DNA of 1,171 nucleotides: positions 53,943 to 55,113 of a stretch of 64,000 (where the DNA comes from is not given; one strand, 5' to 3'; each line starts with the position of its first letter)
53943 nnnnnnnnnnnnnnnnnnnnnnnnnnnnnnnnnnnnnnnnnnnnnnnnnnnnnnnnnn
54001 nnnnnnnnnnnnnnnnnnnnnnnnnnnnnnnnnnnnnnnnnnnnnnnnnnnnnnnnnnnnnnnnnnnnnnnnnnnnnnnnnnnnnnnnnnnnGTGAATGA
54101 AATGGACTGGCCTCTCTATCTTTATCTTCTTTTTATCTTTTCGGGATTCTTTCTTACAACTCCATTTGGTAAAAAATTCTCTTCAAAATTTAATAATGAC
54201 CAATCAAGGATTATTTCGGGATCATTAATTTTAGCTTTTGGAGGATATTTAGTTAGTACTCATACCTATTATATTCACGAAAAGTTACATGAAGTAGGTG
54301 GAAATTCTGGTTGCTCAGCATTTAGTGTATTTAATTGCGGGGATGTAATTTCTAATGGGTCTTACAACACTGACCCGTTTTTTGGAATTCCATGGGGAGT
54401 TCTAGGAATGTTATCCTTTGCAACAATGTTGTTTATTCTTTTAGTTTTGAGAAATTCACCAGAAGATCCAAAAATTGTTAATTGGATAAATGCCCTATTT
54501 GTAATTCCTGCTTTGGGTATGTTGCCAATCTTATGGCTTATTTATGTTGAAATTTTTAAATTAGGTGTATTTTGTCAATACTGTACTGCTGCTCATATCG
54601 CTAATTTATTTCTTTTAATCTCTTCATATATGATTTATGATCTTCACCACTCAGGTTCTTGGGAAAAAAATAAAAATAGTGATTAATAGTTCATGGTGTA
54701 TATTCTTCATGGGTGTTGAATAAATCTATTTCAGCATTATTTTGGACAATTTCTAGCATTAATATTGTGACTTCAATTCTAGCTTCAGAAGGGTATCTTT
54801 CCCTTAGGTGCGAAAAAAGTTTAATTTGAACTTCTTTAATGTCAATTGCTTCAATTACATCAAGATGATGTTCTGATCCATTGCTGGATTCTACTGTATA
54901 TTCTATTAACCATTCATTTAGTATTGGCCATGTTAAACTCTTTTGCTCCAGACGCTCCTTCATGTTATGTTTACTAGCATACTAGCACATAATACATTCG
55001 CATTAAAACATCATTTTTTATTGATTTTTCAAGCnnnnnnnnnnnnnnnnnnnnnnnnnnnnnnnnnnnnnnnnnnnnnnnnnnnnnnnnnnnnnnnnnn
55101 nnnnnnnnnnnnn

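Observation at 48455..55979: Envelope-biogenesis neighbourhood: RND exporter, GT2 + sugar epimerase, and a TlpA-like / VKOR / secreted-thioredoxin disulfide module next to giant Cys-bearing surface proteins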

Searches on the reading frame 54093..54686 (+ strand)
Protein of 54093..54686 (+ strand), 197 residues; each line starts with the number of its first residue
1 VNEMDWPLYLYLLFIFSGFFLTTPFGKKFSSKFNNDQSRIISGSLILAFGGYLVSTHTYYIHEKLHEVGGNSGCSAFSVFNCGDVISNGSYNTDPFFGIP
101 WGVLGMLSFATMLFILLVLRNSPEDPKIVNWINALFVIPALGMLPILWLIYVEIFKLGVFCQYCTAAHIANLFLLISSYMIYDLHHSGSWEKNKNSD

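Call 4: search_protein_families(library=pfam, proteins=[window:54093-54686:+], max_evalue=0.01)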
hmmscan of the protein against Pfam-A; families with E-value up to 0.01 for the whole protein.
window:54093-54686:+ (197 aa): 1 family
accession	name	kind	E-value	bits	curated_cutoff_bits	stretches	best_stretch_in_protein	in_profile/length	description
PF07884.19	VKOR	-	6.2e-20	72.1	27.5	1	45-178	4-133/134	Vitamin K epoxide reductase family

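Call 8: find_homologous_proteins(query=window:54093-54686:+)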
Query window:54093-54686:+ (197 aa): 26 proteins with E <= 0.001 among 82 candidates.
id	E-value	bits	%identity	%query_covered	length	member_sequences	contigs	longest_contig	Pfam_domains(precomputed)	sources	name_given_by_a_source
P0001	2.8e-115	401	89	100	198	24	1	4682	PF07884.20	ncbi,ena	-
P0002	2.3e-104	366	78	100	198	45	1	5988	PF07884.20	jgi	-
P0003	5.1e-97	342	75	98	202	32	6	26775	PF07884.20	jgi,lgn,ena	-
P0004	7.2e-96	338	74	97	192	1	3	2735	PF07884.20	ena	-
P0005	5.5e-95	335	73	97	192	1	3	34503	PF07884.20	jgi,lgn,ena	-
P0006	6.0e-95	335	73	97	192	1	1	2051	PF07884.20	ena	-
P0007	1.5e-93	330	73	97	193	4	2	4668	PF07884.20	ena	-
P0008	3.0e-93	329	70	98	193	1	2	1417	PF07884.20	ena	-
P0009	6.6e-92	325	70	98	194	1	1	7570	PF07884.20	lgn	-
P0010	4.7e-91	322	70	97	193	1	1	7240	PF07884.20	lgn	-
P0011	1.3e-85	304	65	97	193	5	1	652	PF07884.20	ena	-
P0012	1.3e-84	301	69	94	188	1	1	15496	PF07884.20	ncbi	-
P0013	1.6e-83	298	70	94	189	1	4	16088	PF07884.20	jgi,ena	-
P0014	1.7e-83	297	71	94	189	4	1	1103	PF07884.20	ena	-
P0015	8.1e-53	197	46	96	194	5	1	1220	PF07884.20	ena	-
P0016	1.5e-52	196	45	97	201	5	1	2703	PF07884.20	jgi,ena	-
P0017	1.1e-40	158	39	98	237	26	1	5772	PF07884.20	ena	-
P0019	4.8e-39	152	39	95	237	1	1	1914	PF07884.20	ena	-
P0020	9.5e-39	151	39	95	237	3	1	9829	PF07884.20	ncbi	-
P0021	1.1e-37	148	40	98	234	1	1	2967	PF07884.20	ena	-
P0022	3.4e-37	146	38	98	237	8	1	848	PF07884.20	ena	-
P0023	3.0e-31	127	37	95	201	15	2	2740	PF07884.20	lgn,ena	-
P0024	9.1e-29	119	37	95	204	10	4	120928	PF07884.20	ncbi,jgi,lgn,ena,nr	ncbi:MAG: hypothetical protein DWC07_06505 [Candidatus Poseidoniales archaeon]|nr:MAG: hypothetical 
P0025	1.5e-24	105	33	93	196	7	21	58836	PF07884.20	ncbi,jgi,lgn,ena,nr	ncbi:MAG: vitamin K epoxide reductase family protein [Candidatus Poseidoniaceae archaeon]|nr:vitamin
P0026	8.8e-24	102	32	95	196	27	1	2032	PF07884.20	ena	-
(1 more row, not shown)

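Call 9: search_solved_structures(query=window:54093-54686:+, max_evalue=1, show_alignments=2)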
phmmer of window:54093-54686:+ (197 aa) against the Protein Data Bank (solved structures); distinct sequences matched with E-value up to 1: 3.
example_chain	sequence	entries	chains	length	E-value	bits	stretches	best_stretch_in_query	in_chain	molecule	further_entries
4nv2_A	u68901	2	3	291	0.0011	22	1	80-170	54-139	VKORC1/thioredoxin domain protein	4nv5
3kp9_A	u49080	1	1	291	0.0011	22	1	85-170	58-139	VKORC1/thioredoxin domain protein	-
4nv6_A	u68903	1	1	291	0.0014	21.6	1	81-170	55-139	VKORC1/thioredoxin domain protein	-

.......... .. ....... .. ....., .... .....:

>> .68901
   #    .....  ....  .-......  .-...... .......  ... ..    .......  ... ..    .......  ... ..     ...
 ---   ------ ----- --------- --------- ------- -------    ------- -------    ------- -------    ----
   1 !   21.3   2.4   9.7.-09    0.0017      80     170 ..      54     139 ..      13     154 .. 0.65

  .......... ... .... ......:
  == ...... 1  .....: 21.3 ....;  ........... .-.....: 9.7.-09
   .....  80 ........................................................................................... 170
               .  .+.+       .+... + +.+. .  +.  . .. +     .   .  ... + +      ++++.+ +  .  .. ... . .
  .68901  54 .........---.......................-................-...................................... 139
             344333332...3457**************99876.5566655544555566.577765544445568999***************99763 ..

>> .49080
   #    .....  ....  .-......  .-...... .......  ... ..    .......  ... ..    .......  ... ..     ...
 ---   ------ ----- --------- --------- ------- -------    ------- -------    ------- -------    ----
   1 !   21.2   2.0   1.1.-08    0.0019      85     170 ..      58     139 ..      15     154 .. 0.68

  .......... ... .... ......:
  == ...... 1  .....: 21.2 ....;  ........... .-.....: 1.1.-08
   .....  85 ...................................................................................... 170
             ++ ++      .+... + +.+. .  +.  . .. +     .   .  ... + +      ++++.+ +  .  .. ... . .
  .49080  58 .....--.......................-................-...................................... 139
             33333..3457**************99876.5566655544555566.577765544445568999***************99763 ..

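Call 11: find_encoding_contigs(protein=P0005, flank=8000, max_places=3)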
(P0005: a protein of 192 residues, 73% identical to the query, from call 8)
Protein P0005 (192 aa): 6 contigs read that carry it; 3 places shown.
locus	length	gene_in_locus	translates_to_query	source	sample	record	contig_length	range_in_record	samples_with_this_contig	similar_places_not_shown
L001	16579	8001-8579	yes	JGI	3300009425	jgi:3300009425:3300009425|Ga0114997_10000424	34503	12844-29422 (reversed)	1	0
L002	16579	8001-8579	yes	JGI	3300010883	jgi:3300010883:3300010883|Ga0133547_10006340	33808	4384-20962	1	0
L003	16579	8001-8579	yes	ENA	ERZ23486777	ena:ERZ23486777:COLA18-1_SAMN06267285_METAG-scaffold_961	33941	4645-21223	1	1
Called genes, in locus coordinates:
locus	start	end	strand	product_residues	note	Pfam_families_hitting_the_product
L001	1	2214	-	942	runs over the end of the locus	-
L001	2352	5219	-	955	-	PF03176:MMPL (weak), PF00873:ACR_tran (faint), PF03176:MMPL (weak)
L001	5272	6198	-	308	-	PF00535:Glycos_transf_2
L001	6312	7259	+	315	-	PF00106:adh_short (faint), PF01073:3Beta_HSD, PF01370:Epimerase, PF02719:Polysacc_synt_2, PF04321:RmlD_sub_bind, PF07993:NAD_binding_4 (weak), PF13460:NAD_binding_10, PF16363:GDP_Man_Dehyd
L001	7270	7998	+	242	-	-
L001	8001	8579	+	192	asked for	PF07884:VKOR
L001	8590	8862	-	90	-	-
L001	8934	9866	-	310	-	-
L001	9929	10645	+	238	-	PF01728:FtsJ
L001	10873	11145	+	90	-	PF00736:EF1_GNE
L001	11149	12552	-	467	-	PF01142:TruD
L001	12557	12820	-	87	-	PF13656:RNA_pol_L_2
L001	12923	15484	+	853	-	PF03176:MMPL, PF02460:Patched (weak), PF12349:Sterol-sensing (weak), PF03176:MMPL, PF02460:Patched (weak)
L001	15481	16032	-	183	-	PF09999:DUF2240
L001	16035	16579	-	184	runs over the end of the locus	-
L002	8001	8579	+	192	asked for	PF07884:VKOR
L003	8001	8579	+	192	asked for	PF07884:VKOR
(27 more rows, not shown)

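Call 12: find_encoding_contigs(protein=P0024, flank=8000, max_places=3)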
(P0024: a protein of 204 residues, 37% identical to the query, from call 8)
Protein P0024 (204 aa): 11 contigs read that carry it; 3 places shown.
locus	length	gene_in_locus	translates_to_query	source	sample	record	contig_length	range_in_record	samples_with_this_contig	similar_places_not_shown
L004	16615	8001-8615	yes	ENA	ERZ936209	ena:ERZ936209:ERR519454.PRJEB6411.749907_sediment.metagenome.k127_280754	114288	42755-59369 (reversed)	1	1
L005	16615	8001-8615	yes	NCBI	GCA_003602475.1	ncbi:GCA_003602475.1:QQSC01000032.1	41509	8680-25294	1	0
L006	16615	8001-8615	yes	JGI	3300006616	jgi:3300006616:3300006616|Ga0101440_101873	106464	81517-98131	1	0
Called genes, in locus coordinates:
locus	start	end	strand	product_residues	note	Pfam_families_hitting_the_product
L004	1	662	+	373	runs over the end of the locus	PF17835:NOG1_N, PF01926:MMR_HSR1, PF02421:FeoB_N, PF06858:NOG1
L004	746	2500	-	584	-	PF03485:Arg_tRNA_synt_N, PF00750:tRNA-synt_1d, PF01921:tRNA-synt_1f (faint), PF09334:tRNA-synt_1g (faint), PF05746:DALR_1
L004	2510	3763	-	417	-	PF03463:eRF1_1, PF18854:baeRF_family10, PF03464:eRF1_2, PF18859:acVLRF1, PF03465:eRF1_3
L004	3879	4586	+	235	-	PF00696:AA_kinase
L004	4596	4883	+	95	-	PF09889:DUF2116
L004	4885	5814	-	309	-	PF00535:Glycos_transf_2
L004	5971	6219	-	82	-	-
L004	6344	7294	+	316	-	PF00106:adh_short (faint), PF01073:3Beta_HSD, PF01370:Epimerase, PF02719:Polysacc_synt_2, PF04321:RmlD_sub_bind, PF07993:NAD_binding_4 (weak), PF13460:NAD_binding_10, PF16363:GDP_Man_Dehyd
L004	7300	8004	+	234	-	-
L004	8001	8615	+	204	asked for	PF07884:VKOR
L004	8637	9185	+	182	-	-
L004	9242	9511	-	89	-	-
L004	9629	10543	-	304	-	-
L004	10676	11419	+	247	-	PF01728:FtsJ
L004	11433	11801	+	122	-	-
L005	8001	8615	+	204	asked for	PF07884:VKOR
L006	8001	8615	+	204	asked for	PF07884:VKOR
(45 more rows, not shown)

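Call 13: find_encoding_contigs(protein=P0025, flank=8000, max_places=2)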
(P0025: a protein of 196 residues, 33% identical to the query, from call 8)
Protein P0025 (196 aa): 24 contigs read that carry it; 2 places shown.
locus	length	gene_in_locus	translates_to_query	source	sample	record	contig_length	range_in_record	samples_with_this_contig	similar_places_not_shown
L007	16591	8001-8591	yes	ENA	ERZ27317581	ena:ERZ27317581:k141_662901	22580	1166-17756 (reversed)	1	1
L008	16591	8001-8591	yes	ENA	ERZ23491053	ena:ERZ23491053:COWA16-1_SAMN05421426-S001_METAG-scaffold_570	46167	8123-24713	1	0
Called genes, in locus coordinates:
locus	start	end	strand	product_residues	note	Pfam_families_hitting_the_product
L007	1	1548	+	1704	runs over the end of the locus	-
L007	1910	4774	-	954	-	PF00873:ACR_tran (weak), PF03176:MMPL, PF12349:Sterol-sensing (faint), PF03176:MMPL, PF02460:Patched (weak)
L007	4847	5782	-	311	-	PF00535:Glycos_transf_2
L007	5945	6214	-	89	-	-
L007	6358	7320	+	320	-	PF00106:adh_short (faint), PF01073:3Beta_HSD, PF01370:Epimerase, PF02719:Polysacc_synt_2, PF04321:RmlD_sub_bind, PF07993:NAD_binding_4 (weak), PF13460:NAD_binding_10, PF16363:GDP_Man_Dehyd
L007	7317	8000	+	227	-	PF00578:AhpC-TSA (weak)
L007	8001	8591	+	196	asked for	PF07884:VKOR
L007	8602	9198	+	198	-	-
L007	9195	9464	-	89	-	-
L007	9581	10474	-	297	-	-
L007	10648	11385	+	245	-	PF01728:FtsJ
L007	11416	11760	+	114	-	-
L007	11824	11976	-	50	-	-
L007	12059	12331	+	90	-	PF00736:EF1_GNE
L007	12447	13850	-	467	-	PF01142:TruD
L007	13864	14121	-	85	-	PF13656:RNA_pol_L_2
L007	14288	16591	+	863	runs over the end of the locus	-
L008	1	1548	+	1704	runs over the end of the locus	-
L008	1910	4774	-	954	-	PF00873:ACR_tran (weak), PF03176:MMPL, PF12349:Sterol-sensing (faint), PF03176:MMPL, PF02460:Patched (weak)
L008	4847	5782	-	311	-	PF00535:Glycos_transf_2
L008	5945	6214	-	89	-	-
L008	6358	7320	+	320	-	PF00106:adh_short (faint), PF01073:3Beta_HSD, PF01370:Epimerase, PF02719:Polysacc_synt_2, PF04321:RmlD_sub_bind, PF07993:NAD_binding_4 (weak), PF13460:NAD_binding_10, PF16363:GDP_Man_Dehyd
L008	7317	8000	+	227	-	PF00578:AhpC-TSA (weak)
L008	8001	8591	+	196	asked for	PF07884:VKOR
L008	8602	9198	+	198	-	-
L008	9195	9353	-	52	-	-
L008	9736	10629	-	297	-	-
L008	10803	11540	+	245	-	PF01728:FtsJ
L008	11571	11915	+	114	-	-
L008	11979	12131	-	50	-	-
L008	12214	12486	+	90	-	PF00736:EF1_GNE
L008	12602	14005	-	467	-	PF01142:TruD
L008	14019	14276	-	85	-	PF13656:RNA_pol_L_2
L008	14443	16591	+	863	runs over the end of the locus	-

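Call 14: find_encoding_contigs(protein=P0020, flank=8000, max_places=2)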
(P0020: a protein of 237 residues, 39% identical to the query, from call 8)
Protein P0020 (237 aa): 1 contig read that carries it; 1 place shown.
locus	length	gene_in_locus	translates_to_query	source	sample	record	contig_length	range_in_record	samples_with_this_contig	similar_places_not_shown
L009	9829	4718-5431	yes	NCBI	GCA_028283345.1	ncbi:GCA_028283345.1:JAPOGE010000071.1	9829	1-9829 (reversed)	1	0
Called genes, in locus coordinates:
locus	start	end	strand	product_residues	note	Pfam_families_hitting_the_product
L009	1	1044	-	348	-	?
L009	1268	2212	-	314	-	PF00535:Glycos_transf_2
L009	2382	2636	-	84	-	-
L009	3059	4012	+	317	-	PF01073:3Beta_HSD, PF01370:Epimerase, PF02719:Polysacc_synt_2, PF04321:RmlD_sub_bind, PF05368:NmrA (weak), PF07993:NAD_binding_4 (faint), PF13460:NAD_binding_10, PF16363:GDP_Man_Dehyd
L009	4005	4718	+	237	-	-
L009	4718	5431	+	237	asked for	PF07884:VKOR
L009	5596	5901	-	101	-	-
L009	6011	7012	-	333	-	-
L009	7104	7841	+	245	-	PF01728:FtsJ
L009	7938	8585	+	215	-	-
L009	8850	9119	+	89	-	PF00736:EF1_GNE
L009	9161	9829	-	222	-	?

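Call 38: find_related_loci(query=A3, collection=genome_contigs, flank=6000)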
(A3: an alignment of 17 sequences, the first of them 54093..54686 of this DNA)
Query A3 (197 aa) in genome_contigs; peptide patterns used: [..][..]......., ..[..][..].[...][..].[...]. (x = any residue, [..] = any of these).
64 stretches matched a pattern; 51 encode a relative of the query (tblastn E <= 1e-3); 51 distinct loci.
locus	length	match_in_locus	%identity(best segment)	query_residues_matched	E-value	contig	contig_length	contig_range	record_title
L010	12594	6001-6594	88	1-197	2e-116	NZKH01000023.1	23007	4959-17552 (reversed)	MAG: Methanobacteriota archaeon isolate IN961 19414, whole genome shotgun sequence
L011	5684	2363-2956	81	1-197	4e-102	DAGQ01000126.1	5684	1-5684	MAG TPA_asm: Euryarchaeota archaeon UBA596 UBA596_contig_84899, whole genome shotgun sequence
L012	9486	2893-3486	79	1-197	1e-101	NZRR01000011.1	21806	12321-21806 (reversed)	MAG: Methanobacteriota archaeon isolate EAC30 MHASMcontig_339100, whole genome shotgun sequence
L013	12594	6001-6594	73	2-196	1e-99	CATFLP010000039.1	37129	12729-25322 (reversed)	MAG: Euryarchaeota archaeon isolate bin.111 MAG genome assembly, contig: k119_3459764, whole genome shotgun sequence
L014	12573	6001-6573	65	4-194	2e-88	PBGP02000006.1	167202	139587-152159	MAG: Methanobacteriota archaeon isolate SP3059 97380, whole genome shotgun sequence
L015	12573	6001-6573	41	2-190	4e-51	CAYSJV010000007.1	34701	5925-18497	MAG TPA_asm: uncultured Candidatus Poseidoniales archaeon isolate SRP077602_co3_858 genome assembly, contig: NODE_1263_l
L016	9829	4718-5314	39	4-190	3e-45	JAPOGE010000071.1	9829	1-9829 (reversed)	MAG: Candidatus Poseidoniales archaeon isolate F8MGII_1 NODE_71_length_9829_cov_3.499385, whole genome shotgun sequence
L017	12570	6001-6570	37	8-193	2e-35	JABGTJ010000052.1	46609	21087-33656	MAG: Methanobacteriota archaeon isolate SI034_bin128 k141_346796, whole genome shotgun sequence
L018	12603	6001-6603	35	3-197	2e-34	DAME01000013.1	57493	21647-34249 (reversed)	MAG TPA_asm: Euryarchaeota archaeon UBA88 UBA88_contig_5959, whole genome shotgun sequence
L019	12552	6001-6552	37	7-193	1e-33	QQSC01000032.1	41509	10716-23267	MAG: Candidatus Poseidoniales archaeon isolate bin_220 U_43198-32, whole genome shotgun sequence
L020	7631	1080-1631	37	7-193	1e-33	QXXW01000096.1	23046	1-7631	MAG: Candidatus Poseidoniales archaeon isolate NorthSea_HE361-13_A06 BWM10_Refined_6_96, whole genome shotgun sequence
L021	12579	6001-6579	34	8-196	3e-33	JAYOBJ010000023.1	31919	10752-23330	MAG: Methanobacteriota archaeon isolate 139554_S156_rosella_bins.tsv.064 NODE_1089_length_31919_cov_10.595154, whole gen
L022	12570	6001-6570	37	8-192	6e-33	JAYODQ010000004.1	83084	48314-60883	MAG: Candidatus Poseidoniales archaeon isolate 139553_S155_concoct_bins.tsv.217 NODE_321_length_83084_cov_12.613834, who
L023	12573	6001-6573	36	8-194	7e-33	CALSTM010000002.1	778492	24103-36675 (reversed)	MAG: Candidatus Poseidoniaceae archaeon isolate W_MB9_1 genome assembly, contig: contig_6995_partial_0_778492_W_MB9, who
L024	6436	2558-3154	34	1-196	1e-32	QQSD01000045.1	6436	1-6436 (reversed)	MAG: Candidatus Poseidoniales archaeon isolate bin_245 U_43203-45, whole genome shotgun sequence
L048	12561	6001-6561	32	8-190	3e-28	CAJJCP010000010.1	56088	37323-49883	uncultured Candidatus Poseidoniales archaeon isolate FRAM18_bin100 genome assembly, contig: FRAM17_bin100-10, whole geno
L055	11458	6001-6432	35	51-197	4e-27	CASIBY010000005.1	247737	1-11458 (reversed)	MAG: Candidatus Poseidoniaceae archaeon isolate FRAM_WSC20_S10_BML_bin_60_1 genome assembly, contig: FRAM_WSC20_S10_BML_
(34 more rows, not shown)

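Call 45: search_protein_families(library=ncbifam, proteins=[window:54093-54686:+], max_evalue=0.01)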
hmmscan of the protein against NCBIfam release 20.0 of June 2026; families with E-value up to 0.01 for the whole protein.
window:54093-54686:+ (197 aa): 3 families
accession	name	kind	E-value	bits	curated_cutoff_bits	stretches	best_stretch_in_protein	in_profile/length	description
NF011480.0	PRK14889.1-4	equivalog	9.8e-13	48.7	120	1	38-175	3-123/132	VKOR family protein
NF011479.0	PRK14889.1-2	equivalog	1.8e-09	38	264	1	45-180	12-141/145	VKOR family protein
NF011478.0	PRK14889.1-1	equivalog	0.00028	20.9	182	1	57-170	25-132/152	VKOR family protein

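Call 57: search_protein_representatives(alignment_id=A3)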
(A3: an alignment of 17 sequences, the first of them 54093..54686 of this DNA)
Query: 17 sequences, 195 profile positions. Proteins with E-value up to 0.001 (for the whole library): 1057; up to 1e-10: 51; up to 1e-30: 14. The best 150 are listed.
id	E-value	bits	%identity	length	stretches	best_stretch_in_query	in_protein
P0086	1.1e-68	247.0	-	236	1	2-190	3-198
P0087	4.9e-66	238.4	-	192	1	18-192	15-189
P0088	3.7e-55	202.8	-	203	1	5-192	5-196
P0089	4.1e-55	202.7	-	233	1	2-192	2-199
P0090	1.0e-51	191.7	-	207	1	2-192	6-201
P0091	1.4e-48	181.4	-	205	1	2-158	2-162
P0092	3.6e-47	176.8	-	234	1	3-192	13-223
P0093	2.1e-44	167.8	-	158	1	82-190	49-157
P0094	2.5e-41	157.7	-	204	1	2-131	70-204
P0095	6.7e-41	156.3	-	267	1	6-192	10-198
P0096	2.3e-37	144.8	-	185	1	2-126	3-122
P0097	3.1e-36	141.1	-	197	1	6-190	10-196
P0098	3.1e-32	128.1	-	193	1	4-190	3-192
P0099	8.5e-31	123.4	-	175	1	3-122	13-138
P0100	6.5e-29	117.2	-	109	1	85-190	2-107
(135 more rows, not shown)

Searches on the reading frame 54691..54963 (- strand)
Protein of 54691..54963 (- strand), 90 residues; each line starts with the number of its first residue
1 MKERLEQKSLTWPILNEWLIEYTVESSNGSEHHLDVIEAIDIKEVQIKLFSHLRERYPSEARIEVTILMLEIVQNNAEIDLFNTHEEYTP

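Call 4: search_protein_families(library=pfam, proteins=[window:54691-54963:-], max_evalue=0.01)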
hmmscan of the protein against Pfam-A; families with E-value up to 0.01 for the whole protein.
window:54691-54963:- (90 aa): 0 families

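Call 45: search_protein_families(library=ncbifam, proteins=[window:54691-54963:-], max_evalue=0.01)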
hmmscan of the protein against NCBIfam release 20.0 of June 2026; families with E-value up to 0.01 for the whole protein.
window:54691-54963:- (90 aa): 0 families

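Call 48: search_solved_structures(query=A4, max_evalue=10)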
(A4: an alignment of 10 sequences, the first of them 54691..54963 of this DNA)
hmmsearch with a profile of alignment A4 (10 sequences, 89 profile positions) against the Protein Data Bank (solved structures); distinct sequences matched with E-value up to 10: 8.
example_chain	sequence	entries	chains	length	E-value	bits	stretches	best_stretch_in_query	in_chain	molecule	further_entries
4y6c_A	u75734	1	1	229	0.36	14.2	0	52-75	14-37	ANSERINA PUTATIVE KINESIN LIGHT chain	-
1vrw_A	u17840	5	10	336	0.65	13.4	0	6-60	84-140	ENOYL-ACYL CARRIER REDUCTASE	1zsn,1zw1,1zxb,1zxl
2ol4_A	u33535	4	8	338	0.65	13.4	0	6-60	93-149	Enoyl-acyl carrier reductase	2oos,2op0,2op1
4ige_A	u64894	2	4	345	0.7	13.3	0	6-60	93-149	Enoyl-acyl carrier reductase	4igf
2o2y_A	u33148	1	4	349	0.71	13.3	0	6-60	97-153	Enoyl-acyl carrier reductase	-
3am3_A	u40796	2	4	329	1.1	12.7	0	6-60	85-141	Enoyl-ACP reductase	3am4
1uh5_A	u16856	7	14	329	1.1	12.6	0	6-60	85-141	enoyl-ACP reductase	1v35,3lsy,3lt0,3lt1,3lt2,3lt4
4y6w_A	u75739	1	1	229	2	11.8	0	52-74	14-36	NaB(AB)3ACb - light chain TPR-like repeats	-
